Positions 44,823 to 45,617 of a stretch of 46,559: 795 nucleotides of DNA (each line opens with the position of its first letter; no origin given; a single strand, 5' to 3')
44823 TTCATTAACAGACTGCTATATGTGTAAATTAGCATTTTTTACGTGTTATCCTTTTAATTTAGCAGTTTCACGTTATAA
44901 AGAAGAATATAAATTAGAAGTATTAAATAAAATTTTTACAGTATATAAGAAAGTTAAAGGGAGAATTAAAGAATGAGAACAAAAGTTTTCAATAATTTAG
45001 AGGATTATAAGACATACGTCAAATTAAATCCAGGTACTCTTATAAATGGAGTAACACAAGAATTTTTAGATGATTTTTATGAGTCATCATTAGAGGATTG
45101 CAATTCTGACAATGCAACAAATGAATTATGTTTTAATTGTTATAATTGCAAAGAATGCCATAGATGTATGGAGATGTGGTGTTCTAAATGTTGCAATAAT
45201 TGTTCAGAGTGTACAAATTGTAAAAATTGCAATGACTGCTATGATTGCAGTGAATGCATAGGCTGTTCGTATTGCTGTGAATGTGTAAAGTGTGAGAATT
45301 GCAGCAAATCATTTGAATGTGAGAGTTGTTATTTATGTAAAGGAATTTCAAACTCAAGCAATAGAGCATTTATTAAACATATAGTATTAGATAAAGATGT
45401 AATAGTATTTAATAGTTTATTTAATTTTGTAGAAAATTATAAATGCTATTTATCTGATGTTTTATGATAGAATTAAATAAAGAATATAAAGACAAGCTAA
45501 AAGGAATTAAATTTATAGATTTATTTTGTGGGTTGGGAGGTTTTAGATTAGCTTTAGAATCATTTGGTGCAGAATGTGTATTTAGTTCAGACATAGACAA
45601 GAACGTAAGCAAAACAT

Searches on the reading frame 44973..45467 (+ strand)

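Call 85: search_protein_families(library=phrogs, proteins=[window:44973-45467:+], max_evalue=0.001)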
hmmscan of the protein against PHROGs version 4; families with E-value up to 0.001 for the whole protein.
window:44973-45467:+ (164 aa): 1 family
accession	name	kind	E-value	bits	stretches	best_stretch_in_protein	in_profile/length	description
phrog_15341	-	unknown function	4e-06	27.4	1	75-130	34-89/276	-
